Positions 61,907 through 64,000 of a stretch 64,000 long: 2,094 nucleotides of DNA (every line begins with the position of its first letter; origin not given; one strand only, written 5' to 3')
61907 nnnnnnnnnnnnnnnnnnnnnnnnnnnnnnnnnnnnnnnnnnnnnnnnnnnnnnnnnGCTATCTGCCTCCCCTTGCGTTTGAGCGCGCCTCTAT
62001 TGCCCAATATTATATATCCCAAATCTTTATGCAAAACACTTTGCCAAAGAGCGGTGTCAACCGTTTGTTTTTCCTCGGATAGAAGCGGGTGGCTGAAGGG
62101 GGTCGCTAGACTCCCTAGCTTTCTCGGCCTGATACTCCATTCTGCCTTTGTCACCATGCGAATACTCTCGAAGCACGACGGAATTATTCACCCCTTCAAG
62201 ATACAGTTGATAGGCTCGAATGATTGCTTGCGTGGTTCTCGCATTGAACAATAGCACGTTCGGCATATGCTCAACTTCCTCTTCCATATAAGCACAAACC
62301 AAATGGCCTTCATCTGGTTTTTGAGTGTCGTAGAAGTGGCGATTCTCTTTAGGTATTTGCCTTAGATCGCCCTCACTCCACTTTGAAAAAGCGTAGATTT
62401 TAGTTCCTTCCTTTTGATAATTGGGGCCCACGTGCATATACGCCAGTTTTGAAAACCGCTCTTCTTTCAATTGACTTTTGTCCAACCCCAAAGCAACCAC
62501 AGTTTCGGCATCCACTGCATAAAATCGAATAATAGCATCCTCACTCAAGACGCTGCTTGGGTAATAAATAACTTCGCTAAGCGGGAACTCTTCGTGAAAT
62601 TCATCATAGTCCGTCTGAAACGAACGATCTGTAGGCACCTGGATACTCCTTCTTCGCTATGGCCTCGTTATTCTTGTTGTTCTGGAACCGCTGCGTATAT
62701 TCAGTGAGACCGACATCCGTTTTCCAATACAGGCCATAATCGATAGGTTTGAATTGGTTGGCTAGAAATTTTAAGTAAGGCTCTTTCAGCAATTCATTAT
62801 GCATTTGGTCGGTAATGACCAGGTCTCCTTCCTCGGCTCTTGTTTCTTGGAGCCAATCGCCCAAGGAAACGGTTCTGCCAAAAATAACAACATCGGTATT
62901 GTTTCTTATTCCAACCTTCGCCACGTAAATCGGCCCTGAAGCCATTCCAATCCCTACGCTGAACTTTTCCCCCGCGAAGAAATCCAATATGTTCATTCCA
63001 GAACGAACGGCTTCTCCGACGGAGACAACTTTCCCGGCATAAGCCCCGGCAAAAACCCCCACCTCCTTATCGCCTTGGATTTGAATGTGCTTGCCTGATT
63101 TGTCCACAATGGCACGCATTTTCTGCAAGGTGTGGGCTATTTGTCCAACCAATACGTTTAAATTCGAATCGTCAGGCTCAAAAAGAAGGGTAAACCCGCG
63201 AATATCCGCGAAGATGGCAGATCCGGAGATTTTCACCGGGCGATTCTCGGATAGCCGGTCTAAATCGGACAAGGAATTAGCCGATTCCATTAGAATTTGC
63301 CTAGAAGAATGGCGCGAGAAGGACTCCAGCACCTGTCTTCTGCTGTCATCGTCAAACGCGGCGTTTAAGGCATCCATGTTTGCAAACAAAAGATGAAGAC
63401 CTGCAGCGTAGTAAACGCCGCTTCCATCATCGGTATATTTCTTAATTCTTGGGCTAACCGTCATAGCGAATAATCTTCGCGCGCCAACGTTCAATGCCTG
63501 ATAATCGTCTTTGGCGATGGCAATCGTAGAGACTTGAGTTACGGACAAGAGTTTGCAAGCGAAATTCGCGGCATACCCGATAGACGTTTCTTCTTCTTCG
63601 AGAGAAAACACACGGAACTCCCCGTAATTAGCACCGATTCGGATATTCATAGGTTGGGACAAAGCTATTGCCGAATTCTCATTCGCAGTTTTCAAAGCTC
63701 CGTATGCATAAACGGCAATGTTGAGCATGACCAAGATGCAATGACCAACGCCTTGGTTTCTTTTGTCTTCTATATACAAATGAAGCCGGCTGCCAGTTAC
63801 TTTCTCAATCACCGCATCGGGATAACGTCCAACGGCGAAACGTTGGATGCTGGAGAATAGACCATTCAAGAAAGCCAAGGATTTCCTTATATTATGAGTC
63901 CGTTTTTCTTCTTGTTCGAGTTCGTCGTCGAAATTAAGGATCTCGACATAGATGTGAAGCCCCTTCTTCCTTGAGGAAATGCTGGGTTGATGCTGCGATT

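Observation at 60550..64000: Pycsar-like module with a single-chain tandem cyclase, an inserted unknown gene, a PycTM-like effector and two trailing small TM ORFs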

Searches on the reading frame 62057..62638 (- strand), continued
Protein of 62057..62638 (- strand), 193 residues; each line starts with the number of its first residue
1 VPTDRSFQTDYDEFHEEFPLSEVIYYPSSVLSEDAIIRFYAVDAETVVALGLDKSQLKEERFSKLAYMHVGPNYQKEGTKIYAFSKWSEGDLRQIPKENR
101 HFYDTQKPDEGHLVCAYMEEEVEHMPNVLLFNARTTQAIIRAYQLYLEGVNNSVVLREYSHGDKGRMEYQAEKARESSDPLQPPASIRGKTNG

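Call 62: find_encoding_contigs(protein=P0043, flank=5000, max_places=3)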
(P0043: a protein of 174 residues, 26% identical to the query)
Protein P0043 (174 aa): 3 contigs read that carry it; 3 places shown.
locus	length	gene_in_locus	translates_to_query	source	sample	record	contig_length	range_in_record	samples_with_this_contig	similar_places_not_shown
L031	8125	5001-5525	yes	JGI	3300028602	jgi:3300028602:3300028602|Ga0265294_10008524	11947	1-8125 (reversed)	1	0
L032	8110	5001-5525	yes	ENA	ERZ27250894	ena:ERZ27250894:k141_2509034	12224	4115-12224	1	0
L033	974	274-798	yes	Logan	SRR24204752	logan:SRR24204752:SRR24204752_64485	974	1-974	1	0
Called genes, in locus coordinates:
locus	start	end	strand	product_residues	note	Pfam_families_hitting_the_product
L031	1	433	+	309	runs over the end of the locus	-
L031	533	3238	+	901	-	PF00270:DEAD (faint), PF00580:UvrD-helicase (weak), PF13086:AAA_11, PF13245:AAA_19, PF13604:AAA_30 (weak), PF20720:nSTAND3 (weak), PF13087:AAA_12, PF10881:DUF2726, +2 more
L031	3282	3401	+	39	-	-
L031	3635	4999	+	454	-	PF00211:Guanylate_cyc (faint)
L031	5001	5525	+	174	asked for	-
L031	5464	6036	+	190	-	PF18967:PycTM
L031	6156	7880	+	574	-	-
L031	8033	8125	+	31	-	?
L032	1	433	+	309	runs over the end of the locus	-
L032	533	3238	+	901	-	PF00270:DEAD (faint), PF00580:UvrD-helicase (weak), PF13086:AAA_11, PF13245:AAA_19, PF13604:AAA_30 (weak), PF20720:nSTAND3 (weak), PF13087:AAA_12, PF10881:DUF2726, +2 more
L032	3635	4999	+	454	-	PF00211:Guanylate_cyc (faint)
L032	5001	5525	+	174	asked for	-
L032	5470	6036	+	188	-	PF18967:PycTM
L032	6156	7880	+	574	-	-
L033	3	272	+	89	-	?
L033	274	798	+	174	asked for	-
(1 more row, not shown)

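Call 74: search_solved_structures(query=A6, max_evalue=10, show_alignments=3)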
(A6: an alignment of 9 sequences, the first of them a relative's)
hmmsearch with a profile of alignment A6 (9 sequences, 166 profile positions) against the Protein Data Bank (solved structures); distinct sequences matched with E-value up to 10: 0.

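Call 78: search_dna_similar(query=P0019, collection=plasmids, mode=protein, max_evalue=0.001, max_rows=15)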
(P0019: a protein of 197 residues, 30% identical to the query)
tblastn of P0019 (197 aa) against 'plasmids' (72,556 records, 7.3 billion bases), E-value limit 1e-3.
No match.

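Call 79: search_dna_similar(query=P0019, collection=phages, mode=protein, max_evalue=0.001, max_rows=15)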
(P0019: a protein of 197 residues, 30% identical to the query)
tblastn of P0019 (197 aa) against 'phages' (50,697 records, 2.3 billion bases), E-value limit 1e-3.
No match.

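Call 82: search_protein_families(library=ncbifam, alignment_id=A6, max_evalue=1)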
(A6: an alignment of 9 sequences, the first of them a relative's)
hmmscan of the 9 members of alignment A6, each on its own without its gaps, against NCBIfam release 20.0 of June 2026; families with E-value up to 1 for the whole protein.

A. member 1, P0041 (172 aa): 0 families

B. families by the number of members that match (of 9 scanned): 1 family
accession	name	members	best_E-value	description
NF053533.1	salactin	1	0.076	actin-like salactin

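Call 83: search_protein_families(library=padloc, alignment_id=A6, max_evalue=0.1)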
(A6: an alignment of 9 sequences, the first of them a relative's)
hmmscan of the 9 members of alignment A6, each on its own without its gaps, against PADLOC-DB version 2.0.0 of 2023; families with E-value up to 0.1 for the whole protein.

A. member 1, P0041 (172 aa): 2 families
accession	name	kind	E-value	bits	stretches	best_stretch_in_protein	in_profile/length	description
PDLC00872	E2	-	0.00023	18.7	1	4-159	3-142/216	E2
PDLC00865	E2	-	0.00027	18.4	1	138-165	124-151/219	E2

B. families by the number of members that match (of 9 scanned): 5 families
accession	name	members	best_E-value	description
PDLC00865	E2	6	3.7e-05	E2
PDLC00872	E2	6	0.00023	E2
PDLC00861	E2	2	0.0003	E2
PDLC00833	E1-E2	2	0.00047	E1-E2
PDLC00862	E2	1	0.018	E2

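Call 107: find_related_loci(query=A2, collection=viral_contigs, flank=5000)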
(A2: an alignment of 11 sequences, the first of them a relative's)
Query A2 (197 aa) in viral_contigs; peptide patterns used: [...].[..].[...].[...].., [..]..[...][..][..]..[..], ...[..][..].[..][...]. (x = any residue, [..] = any of these).
50 stretches matched a pattern, but none encodes a relative of the query by tblastn (E <= 1e-3).

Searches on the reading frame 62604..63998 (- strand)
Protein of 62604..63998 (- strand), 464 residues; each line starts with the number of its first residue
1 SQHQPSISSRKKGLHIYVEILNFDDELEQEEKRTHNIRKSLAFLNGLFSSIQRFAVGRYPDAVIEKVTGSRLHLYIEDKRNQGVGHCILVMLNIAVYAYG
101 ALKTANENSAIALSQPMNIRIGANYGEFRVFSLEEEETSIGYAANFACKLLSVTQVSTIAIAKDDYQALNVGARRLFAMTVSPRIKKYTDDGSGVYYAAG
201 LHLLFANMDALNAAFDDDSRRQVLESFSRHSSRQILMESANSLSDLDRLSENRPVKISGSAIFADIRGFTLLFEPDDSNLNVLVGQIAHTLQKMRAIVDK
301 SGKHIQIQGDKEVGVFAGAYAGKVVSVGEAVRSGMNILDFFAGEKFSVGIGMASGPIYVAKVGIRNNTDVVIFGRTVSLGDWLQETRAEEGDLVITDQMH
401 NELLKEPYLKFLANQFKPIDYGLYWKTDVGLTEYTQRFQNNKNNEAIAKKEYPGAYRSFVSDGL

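Call 5: search_protein_families(library=pfam, proteins=[window:62604-63998:-], max_evalue=1)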
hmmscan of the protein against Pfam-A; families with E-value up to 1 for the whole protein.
window:62604-63998:- (464 aa): 1 family
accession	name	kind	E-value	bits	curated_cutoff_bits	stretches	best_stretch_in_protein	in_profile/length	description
PF00211.25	Guanylate_cyc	-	1.3e-07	31.9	21.9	2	261-404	11-156/183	Adenylate and Guanylate cyclase catalytic domain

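Call 6: search_protein_families(library=padloc, proteins=[window:62604-63998:-], max_evalue=1)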
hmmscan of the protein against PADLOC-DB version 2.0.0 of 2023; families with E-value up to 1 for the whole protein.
window:62604-63998:- (464 aa): 7 families
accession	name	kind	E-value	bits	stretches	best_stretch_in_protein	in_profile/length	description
PDLC00765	PycC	-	1.8e-24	84.7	1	13-406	46-415/477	Pycsar cyclase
PDLC02366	PycC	-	1.2e-23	81.8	1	10-402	43-432/486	-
PDLC02367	PycC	-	8.9e-16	56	2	251-410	36-199/226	-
PDLC00766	PycC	-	9.6e-13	46.1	2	251-406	36-198/232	Pycsar cyclase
PDLC00762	PycC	-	1.8e-12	44.9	1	11-271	46-295/508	Pycsar cyclase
PDLC02369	PycC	-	2.9e-11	41.4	1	261-411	49-198/248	-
PDLC02368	PycC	-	3.1e-08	31.5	1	237-440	23-232/234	-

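Call 75: predict_structure(alignment_id=A5)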
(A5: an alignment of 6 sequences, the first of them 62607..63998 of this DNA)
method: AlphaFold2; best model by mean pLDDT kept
length: 464 residues; sequences in the alignment: 6
mean_pLDDT: 86.0   pTM: 0.84
mean pLDDT of the five models: 86.0, 84.5, 82.2, 59.0, 58.6
residues with pLDDT >= 90: 226; 70-90: 206; 50-70: 14; < 50: 18
segments of 3 or more residues with pLDDT < 50: 320-323, 454-464
pLDDT, mean of each block of 10 residues (from residue 1): 64 95 93 90 93 92 90 93 91 96 92 90 92 77 88 95 93 94 83 92 93 88 90 79 77 87 84 77 84 87 80 76 67 93 84 91 79 90 90 94 89 95 94 92 81 45 34
secondary structure, 60 per line:
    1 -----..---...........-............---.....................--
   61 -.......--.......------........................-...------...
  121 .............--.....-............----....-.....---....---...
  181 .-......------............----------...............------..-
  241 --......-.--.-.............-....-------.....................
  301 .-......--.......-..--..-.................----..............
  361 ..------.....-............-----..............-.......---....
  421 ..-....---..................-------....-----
elements in order: E11-21 H23-34 H38-58 E62-68 E71-77 H84-107 E118-133 E136-140 H142-153 E158-161 H163-167 H171-174 E178-181 H183-188 E195-200 H201-206 H217-231 H243-248 E255-267 H269-272 H280-301 E303-308 E311-317 H326-342 E347-362 E369-373 H375-386 E392-396 H397-405 H407-413 E417-419 E424-427 H431-448 H456-459

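Call 80: fold_search(model_id=the predicted structure, library=pdb)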
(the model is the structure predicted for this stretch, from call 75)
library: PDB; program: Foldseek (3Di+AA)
matches with E <= 10: 747; with E <= 0.001: 205
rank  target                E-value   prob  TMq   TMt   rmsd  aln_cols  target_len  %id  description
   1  6yii                  3.8e-21  1.00  0.68  0.67   5.4       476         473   17  Crystal structure of a Class III adenylyl cyclase-like ATP-binding protein from Pseudomonas aeruginosa (released 2020-06-17)
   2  4clk                  4.6e-20  1.00  0.60  0.61   9.0       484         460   16  Crystal structure of human soluble Adenylyl Cyclase in complex with alpha,beta-methyleneadenosine-5'-triphosphate (released 2014-03-05)
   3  4usu                  1.1e-19  1.00  0.60  0.60   9.0       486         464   16  Crystal structure of human soluble Adenylyl Cyclase in complex with alpha,beta-methyleneadenosine-5'-triphosphate (released 2014-07-30)
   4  4clt                  1.1e-19  1.00  0.60  0.61   8.9       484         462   16  Crystal structure of human soluble Adenylyl Cyclase with adenosine-3', 5'-cyclic-monophosphate and pyrophosphate (released 2014-03-05)
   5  4clw                  1.7e-19  1.00  0.60  0.61   9.0       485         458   16  Crystal structure of human soluble Adenylyl Cyclase in complex with alpha,beta-methyleneadenosine-5'-triphosphate soaked (released 2014-03-05)
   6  4clp                  1.8e-19  1.00  0.61  0.61   8.9       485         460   15  Crystal structure of human soluble Adenylyl Cyclase complex with adenosine-3',5'-cyclic-monophosphate (released 2014-03-05)
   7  5d0r                  7.0e-19  1.00  0.61  0.61   9.0       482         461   16  Crystal structure of human soluble Adenylyl Cyclase with the inhibitor bithionol (released 2016-03-16)
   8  8co7                  7.0e-19  1.00  0.60  0.61   9.1       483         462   14  Crystal structure of human soluble adenylyl cyclase (sAC) in complex with inhibitor TDI-09066 (released 2024-01-03)
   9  4cm0                  1.0e-18  1.00  0.61  0.61   9.0       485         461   15  Crystal structure of human soluble Adenylyl Cyclase with alpha,beta- methyleneadenosine-5'-triphosphate soaked with bica (released 2014-03-05)
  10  5iv4                  1.3e-18  1.00  0.61  0.61   9.1       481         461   16  Crystal structure of the human soluble adenylyl cyclase in complex with the allosteric inhibitor LRE1 (released 2016-08-17)
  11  4clz                  1.9e-18  1.00  0.59  0.60   9.0       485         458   15  Crystal structure of human soluble Adenylyl Cyclase with Inhibitor 4, 4'-Diisothiocyano-2,2'-stilbenedisulfonic acid (released 2014-03-05)
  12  4cls                  3.2e-18  1.00  0.60  0.61   9.0       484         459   16  Crystal structure of human soluble Adenylyl Cyclase with Pyrophosphate (released 2014-03-05)
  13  4usw                  6.0e-18  1.00  0.61  0.61   8.8       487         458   15  Crystal structure of human soluble Adenylyl Cyclase with ATP (released 2014-07-30)
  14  4clf                  8.9e-18  1.00  0.60  0.60   9.0       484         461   16  Crystal structure of human soluble Adenylyl Cyclase (Apo form) (released 2014-03-05)
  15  4ust                  1.3e-17  1.00  0.60  0.61   9.0       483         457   16  Crystal structure of human soluble Adenylyl Cyclase with pyrophosphate resulting from soaking with GTP and Magnesium (released 2014-07-30)
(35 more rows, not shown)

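Call 108: find_related_loci(query=A4, collection=metagenome_contigs, flank=4000)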
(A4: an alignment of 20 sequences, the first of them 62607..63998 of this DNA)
Query A4 (464 aa) in metagenome_contigs; peptide patterns used: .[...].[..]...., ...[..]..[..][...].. (x = any residue, [..] = any of these).
242 stretches matched a pattern; 111 encode a relative of the query (tblastn E <= 1e-3); the best 80 are kept; 80 distinct loci.
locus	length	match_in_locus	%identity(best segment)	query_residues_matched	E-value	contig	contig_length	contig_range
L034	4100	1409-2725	32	10-458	6e-60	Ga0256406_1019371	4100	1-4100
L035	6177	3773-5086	33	12-458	2e-58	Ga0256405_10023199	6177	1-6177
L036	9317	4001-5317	32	10-457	6e-58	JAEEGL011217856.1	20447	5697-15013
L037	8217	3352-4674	32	10-460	6e-58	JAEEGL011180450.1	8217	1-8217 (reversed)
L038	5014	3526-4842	32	10-457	5e-58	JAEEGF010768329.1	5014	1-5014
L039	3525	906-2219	32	10-457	6e-58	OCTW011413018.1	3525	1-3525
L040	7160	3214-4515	34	10-456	1e-57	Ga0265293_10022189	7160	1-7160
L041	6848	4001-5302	34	10-456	1e-57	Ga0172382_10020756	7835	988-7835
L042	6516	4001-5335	32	10-464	1e-56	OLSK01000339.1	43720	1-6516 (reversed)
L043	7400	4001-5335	32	10-464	8e-57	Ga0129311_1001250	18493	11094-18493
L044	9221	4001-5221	32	10-425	8e-57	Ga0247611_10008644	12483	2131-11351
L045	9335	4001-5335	32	10-464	6e-57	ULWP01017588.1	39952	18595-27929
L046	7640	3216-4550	31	2-457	2e-56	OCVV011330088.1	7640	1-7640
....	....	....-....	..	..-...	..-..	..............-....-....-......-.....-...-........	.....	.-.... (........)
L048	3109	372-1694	32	10-460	3e-56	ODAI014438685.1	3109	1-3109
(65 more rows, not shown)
